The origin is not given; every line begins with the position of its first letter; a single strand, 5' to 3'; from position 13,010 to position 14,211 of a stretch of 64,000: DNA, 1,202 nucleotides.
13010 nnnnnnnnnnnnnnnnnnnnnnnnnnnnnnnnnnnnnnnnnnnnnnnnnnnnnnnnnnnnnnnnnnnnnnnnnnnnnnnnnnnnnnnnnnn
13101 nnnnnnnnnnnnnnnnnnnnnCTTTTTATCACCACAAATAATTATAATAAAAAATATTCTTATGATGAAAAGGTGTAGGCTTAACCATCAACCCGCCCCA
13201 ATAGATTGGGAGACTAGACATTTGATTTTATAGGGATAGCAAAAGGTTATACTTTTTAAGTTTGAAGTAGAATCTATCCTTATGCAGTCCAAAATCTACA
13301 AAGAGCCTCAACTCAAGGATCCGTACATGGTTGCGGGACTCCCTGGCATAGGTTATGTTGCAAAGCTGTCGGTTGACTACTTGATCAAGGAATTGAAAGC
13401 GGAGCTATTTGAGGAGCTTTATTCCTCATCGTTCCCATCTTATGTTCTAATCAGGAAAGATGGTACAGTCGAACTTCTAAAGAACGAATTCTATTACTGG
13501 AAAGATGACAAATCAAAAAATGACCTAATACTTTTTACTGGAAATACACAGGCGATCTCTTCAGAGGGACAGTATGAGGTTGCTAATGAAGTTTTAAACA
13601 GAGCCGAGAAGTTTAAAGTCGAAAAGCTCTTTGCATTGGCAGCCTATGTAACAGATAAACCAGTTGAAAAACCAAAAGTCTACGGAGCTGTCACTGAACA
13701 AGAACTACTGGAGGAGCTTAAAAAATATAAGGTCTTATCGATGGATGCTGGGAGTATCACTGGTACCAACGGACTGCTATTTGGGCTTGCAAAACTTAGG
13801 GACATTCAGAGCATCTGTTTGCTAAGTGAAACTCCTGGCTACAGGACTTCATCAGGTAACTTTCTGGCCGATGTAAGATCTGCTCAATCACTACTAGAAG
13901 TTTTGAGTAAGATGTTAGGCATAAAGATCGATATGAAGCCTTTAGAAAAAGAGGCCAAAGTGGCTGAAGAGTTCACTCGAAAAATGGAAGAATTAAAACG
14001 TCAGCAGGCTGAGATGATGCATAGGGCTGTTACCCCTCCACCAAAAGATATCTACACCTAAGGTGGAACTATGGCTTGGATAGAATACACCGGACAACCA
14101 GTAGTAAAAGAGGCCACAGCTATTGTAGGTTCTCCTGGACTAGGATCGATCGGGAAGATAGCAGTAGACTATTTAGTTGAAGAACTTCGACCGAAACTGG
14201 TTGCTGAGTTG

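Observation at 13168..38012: Dispersed family of ~50-nt elements with conserved blocks and a covarying hairpin (candidate sRNA genes or a mobile terminator module)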

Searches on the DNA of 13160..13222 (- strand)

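Call 27: build_rna_model(alignment_id=A2, structure=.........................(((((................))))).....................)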
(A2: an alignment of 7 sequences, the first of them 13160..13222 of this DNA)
Model R1 built from alignment A2 (7 sequences, 72 columns); structure: as given.
model positions 62; base pairs 5; branch points 0; effective number of sequences 4.34; information 0.902 bits per position. Calibrated on 0.2 Mb of random sequence (short: E-values are rough).
structure used (alignment columns):
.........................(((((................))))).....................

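Call 28: search_with_rna_model(model_id=R1, sources=[window, L002, L005], filters=off, max_evalue=10, show_alignments=0)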
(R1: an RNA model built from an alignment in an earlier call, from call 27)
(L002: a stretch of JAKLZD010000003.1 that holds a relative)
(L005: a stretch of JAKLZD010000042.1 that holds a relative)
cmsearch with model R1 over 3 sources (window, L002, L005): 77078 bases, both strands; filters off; matches with E-value up to 10: 23.
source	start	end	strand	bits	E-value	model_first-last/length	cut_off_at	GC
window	26020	26080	+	76.5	1.4e-16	1-62/62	no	0.48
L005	532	592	+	74.9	3.6e-16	1-62/62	no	0.43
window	37958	38019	-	72.9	1.1e-15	1-62/62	no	0.45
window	26884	26950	+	70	5.4e-15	1-62/62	no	0.4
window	23009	23072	-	68.3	1.4e-14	1-62/62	no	0.44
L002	4666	4726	-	67.6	2.1e-14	1-62/62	no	0.46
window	13159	13222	-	57.2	6.8e-12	1-62/62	no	0.44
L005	4623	4684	-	44.6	7.8e-09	1-62/62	no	0.45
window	12913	12942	-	12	0.6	24-53/62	no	0.4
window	14949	15007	-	11.3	0.9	1-62/62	no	0.34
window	29614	29663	+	10.7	1.2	1-62/62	no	0.34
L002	2320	2357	-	9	3.2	1-62/62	no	0.45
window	15114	15135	+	8.8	3.5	24-45/62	no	0.45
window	9132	9190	+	8.8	3.6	1-62/62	no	0.46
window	21393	21444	+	8.6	4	1-62/62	no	0.35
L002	3564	3600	+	7.5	7.4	1-62/62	no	0.38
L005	2115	2148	+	7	9.5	1-62/62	no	0.29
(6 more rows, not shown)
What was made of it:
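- Copies share about 50 nt of specific sequence (57-76 bits) at unrelated loci (call 28).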

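Call 34: search_with_rna_model(model_id=R1, sources=[L008, L009, L010, L011, L012, L013, L014, L015, L016, L017, L018, L019, L020, L021, L022, L023, L024, L025, L026, L027, L028, L029, L030, L031, L032, L033, L034, L035, L036, L037, L038, L039, L040, L041, L042, L043], max_evalue=1)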
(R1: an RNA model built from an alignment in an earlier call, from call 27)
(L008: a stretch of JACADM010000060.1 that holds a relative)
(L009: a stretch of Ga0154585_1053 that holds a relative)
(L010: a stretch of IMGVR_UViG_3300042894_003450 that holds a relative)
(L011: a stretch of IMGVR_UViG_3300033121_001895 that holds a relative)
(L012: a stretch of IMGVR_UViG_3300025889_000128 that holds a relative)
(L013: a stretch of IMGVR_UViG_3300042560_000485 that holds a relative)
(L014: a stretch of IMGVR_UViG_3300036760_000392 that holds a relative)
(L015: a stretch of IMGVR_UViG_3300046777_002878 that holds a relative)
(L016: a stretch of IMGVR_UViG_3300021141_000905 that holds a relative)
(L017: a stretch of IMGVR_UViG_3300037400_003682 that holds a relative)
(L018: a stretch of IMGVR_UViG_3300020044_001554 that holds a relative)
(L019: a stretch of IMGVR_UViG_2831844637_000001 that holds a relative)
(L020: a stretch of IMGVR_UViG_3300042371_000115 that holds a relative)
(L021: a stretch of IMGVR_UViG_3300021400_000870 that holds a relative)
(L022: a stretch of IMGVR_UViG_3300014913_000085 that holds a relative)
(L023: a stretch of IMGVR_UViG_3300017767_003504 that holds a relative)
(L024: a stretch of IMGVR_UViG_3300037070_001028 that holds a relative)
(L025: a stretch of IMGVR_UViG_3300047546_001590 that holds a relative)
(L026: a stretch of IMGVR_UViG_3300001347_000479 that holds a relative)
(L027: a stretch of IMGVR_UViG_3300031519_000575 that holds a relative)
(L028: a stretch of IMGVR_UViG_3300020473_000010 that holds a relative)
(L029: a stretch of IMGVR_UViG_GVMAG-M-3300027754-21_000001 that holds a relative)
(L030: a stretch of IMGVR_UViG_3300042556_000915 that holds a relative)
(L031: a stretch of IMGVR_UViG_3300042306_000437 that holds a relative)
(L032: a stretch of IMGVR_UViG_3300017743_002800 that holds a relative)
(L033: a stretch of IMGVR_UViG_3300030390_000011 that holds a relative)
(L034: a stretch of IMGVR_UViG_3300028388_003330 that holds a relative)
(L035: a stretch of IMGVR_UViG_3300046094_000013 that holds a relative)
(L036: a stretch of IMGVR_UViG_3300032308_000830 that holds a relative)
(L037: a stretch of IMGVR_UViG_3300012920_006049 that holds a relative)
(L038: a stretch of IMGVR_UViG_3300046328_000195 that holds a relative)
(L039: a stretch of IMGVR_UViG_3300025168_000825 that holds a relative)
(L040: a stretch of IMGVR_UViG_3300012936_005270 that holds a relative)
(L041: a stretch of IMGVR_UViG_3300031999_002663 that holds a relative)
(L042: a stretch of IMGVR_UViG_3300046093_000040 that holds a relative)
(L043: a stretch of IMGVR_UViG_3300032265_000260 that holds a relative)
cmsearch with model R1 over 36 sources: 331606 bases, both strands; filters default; matches with E-value up to 1: 18.
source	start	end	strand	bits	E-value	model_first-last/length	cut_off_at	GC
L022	12696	12738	-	19.5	0.039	1-62/62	no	0.3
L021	13214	13280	-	17.8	0.099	1-62/62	no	0.36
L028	4261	4319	+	17.3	0.13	1-62/62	no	0.36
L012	59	118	-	17.2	0.14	1-62/62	no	0.42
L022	6565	6644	+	17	0.15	1-62/62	no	0.35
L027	10393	10448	-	16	0.28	1-62/62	no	0.46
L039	4586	4641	-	16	0.28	1-62/62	no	0.46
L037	5816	5890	+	15.8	0.31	1-62/62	no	0.39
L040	5616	5690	-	15.8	0.31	1-62/62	no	0.39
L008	10842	10911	+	15.3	0.41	1-62/62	no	0.53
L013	5062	5102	-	15.1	0.46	1-62/62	no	0.46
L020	3771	3811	+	15.1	0.46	1-62/62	no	0.46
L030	8200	8240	-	15.1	0.46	1-62/62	no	0.46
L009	3304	3365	+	14.5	0.62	1-62/62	no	0.44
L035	10545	10576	+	14.3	0.71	1-62/62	no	0.34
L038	4939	4970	+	14.3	0.71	1-62/62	no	0.34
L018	4697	4767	+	14.2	0.75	1-62/62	no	0.35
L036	750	820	+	14.2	0.75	1-62/62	no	0.34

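Call 43: search_with_rna_model(model_id=R1, sources=[L044, L045, L046, L047, L048, L049, L050, L051, L052, L053, L054], max_evalue=5)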
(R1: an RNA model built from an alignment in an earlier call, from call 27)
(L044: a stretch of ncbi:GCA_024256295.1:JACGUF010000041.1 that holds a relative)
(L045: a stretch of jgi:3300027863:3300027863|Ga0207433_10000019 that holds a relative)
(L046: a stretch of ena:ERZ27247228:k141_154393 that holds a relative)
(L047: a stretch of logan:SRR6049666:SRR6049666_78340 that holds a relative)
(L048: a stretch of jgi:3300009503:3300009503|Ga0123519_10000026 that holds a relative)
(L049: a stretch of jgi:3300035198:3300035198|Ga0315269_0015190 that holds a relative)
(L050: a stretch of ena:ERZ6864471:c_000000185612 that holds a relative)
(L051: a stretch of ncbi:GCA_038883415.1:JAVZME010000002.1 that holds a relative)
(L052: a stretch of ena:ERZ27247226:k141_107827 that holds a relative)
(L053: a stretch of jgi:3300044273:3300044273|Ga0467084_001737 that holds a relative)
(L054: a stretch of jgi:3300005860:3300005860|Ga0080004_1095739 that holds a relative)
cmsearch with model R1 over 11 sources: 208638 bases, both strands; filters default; matches with E-value up to 5: 15.
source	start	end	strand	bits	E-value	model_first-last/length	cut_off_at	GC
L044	8312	8372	-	76.5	3.8e-16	1-62/62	no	0.48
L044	7442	7508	-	70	1.4e-14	1-62/62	no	0.4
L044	11320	11383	+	68.3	3.8e-14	1-62/62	no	0.44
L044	21170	21233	+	57.2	1.8e-11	1-62/62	no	0.44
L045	1962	2018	+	12.6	1.1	1-62/62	no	0.33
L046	1962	2018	+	12.6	1.1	1-62/62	no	0.33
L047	1962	2018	+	12.6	1.1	1-62/62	no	0.33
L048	1938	1994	+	12.6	1.1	1-62/62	no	0.33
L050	14398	14447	+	12.5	1.2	1-62/62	no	0.42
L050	6102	6152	+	10.8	3.1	1-62/62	no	0.33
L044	4729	4778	-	10.7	3.3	1-62/62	no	0.34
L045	14854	14876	+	10.3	4.1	24-44/62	no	0.57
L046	14854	14876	+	10.3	4.1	24-44/62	no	0.57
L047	14854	14876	+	10.3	4.1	24-44/62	no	0.57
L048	14830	14852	+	10.3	4.1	24-44/62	no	0.57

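Call 48: search_with_rna_model(model_id=R1, sources=[L055, L056, L057, L058], filters=off, max_evalue=5, show_alignments=6)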
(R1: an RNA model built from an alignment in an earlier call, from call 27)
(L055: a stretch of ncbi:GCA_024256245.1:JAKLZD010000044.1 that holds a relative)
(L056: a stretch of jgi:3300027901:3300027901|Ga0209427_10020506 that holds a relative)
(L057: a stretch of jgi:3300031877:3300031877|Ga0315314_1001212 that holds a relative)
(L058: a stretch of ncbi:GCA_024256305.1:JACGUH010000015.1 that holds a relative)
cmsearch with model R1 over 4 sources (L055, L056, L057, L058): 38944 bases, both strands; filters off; matches with E-value up to 5: 10.
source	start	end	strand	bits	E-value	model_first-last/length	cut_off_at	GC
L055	5856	5915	-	59.2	1.1e-12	1-62/62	no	0.45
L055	4986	5050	-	22.2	0.001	1-62/62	no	0.46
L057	12119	12188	+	9.6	1.1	1-62/62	no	0.4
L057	3826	3858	-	9.4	1.3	1-62/62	no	0.42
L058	17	49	-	9.4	1.3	1-62/62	no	0.42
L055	4624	4685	-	7.6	3.5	1-62/62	no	0.42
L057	15083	15116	+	7.5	3.8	1-62/62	no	0.32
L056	3597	3641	+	7.5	3.8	1-62/62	no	0.24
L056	147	207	-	7.2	4.4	1-62/62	no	0.34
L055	1920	1964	-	7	4.9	1-62/62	no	0.58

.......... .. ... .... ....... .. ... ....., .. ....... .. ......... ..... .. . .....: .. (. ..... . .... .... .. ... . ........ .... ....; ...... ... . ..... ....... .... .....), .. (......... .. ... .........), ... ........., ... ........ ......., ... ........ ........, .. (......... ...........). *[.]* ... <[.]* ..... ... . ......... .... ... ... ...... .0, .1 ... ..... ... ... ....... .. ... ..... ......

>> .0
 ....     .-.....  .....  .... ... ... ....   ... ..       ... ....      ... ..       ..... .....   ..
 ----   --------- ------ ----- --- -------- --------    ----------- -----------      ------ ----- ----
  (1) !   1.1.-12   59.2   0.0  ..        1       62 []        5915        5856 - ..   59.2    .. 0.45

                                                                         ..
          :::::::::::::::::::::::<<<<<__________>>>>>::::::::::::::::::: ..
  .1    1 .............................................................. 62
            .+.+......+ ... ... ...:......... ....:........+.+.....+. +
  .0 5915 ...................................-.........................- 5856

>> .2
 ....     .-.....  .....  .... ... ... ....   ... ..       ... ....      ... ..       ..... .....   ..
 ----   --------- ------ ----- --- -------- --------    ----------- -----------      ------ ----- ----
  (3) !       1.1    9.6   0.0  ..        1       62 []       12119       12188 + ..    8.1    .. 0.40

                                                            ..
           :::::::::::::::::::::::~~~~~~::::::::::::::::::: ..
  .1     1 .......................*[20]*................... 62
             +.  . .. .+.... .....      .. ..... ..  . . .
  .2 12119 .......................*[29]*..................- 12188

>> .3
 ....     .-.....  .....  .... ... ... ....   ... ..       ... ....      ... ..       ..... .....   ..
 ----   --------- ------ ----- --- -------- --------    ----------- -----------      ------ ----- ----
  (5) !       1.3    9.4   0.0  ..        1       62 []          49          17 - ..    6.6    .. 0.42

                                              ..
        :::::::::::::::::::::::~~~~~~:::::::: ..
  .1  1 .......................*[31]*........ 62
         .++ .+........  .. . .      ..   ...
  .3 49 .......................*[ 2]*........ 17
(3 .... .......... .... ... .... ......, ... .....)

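Call 74: search_with_rna_model(model_id=R1, sources=[L059, L060, L061, L063, L064, L065, L066, L067, L068], filters=off, max_evalue=1)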
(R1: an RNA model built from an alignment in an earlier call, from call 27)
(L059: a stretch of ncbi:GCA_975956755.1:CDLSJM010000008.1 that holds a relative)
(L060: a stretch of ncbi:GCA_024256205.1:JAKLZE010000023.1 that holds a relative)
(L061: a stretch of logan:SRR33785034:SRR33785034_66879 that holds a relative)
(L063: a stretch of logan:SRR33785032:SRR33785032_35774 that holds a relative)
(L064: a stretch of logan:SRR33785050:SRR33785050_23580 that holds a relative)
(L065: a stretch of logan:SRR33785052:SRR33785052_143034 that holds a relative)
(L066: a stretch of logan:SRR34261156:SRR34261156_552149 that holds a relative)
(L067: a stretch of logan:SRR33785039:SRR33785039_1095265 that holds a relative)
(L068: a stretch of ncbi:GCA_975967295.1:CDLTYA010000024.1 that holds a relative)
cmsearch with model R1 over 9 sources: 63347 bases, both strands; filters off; matches with E-value up to 1: 11.
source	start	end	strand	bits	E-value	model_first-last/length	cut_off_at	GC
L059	9639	9699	+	74.9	3e-16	1-62/62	no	0.43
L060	2965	3025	+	74.9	3e-16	1-62/62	no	0.43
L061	1308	1368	+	74.9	3e-16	1-62/62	no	0.43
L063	2877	2937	+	74.9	3e-16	1-62/62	no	0.43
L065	443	503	+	74.9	3e-16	1-62/62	no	0.43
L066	212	272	+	74.9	3e-16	1-62/62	no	0.43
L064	1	55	+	60.7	8e-13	7-62/62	no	0.45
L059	13731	13792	-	44.6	6.4e-09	1-62/62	no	0.45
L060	7057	7118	-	44.6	6.4e-09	1-62/62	no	0.45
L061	5400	5461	-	44.6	6.4e-09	1-62/62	no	0.45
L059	16044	16112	-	39.9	8.6e-08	1-62/62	no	0.43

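Call 84: search_with_rna_model(model_id=R1, sources=[window, L002, L055, L059], max_evalue=0.05, make_alignment=true)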
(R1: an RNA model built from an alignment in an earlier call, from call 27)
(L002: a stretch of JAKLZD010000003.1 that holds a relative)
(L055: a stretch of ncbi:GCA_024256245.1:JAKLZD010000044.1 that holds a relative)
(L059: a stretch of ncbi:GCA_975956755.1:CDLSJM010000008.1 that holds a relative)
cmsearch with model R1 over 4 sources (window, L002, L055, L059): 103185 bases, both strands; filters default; matches with E-value up to 0.05: 11.
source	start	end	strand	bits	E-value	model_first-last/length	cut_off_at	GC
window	26020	26080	+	76.5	1.9e-16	1-62/62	no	0.48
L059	9639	9699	+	74.9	4.8e-16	1-62/62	no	0.43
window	37958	38019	-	72.9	1.4e-15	1-62/62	no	0.45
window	26884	26950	+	70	7.2e-15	1-62/62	no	0.4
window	23009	23072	-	68.3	1.9e-14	1-62/62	no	0.44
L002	4666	4726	-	67.6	2.7e-14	1-62/62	no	0.46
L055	5856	5915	-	59.2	2.9e-12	1-62/62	no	0.45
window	13159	13222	-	57.2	9e-12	1-62/62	no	0.44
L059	13731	13792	-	44.6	1e-08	1-62/62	no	0.45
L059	16044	16112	-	39.9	1.4e-07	1-62/62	no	0.43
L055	4986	5050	-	22.2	0.0027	1-62/62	no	0.46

Alignment A3: 11 matches aligned to the model, 84 columns, each read 5' to 3' on its own strand. Consensus structure (alignment columns), stored with it:
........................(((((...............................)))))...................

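Call 96: build_rna_model(alignment_id=A3)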
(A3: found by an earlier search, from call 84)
Model R2 built from alignment A3 (11 sequences, 84 columns); structure: stored with the alignment.
model positions 62; base pairs 5; branch points 0; effective number of sequences 6.09; information 0.902 bits per position. Calibrated on 0.2 Mb of random sequence (short: E-values are rough).
structure used (alignment columns):
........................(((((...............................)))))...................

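Call 97: search_with_rna_model(model_id=R2, source=window, filters=off, max_evalue=10, show_alignments=0)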
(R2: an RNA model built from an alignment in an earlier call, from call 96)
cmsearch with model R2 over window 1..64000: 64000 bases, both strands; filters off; matches with E-value up to 10: 14.
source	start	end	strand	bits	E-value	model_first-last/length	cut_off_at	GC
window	26020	26080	+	76.4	4.6e-16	1-62/62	no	0.48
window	37958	38019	-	70.2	1.3e-14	1-62/62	no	0.45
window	23009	23072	-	66.7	9e-14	1-62/62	no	0.44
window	26884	26950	+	66.2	1.2e-13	1-62/62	no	0.4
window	13159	13222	-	54.7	6e-11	1-62/62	no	0.44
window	12913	12942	-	11.3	0.92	24-53/62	no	0.4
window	54368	54434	+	9.2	2.8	1-62/62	no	0.37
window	14949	15007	-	9.1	2.9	1-62/62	no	0.34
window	29593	29663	+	8.6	3.8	1-62/62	no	0.39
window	9132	9190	+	8.6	3.9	1-62/62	no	0.46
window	37801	37824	-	8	5.5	24-47/62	no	0.42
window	30352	30389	+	7.9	5.5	1-62/62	no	0.29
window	21112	21174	+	7.8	5.9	1-62/62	no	0.29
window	21393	21444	+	6.9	9.5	1-62/62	no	0.35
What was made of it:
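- Checked: The next hit scores 12 bits (calls 28, 97).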

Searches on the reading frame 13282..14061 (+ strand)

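Call 35: search_protein_families(library=pfam, proteins=[window:13282-14061:+], max_evalue=0.001)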
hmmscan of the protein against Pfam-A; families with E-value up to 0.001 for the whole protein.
window:13282-14061:+ (259 aa): 1 family
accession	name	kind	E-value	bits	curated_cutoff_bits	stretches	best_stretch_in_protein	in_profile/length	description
PF09754.15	PAC2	-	6.8e-48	163.8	25.8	1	16-234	1-213/215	PAC2 family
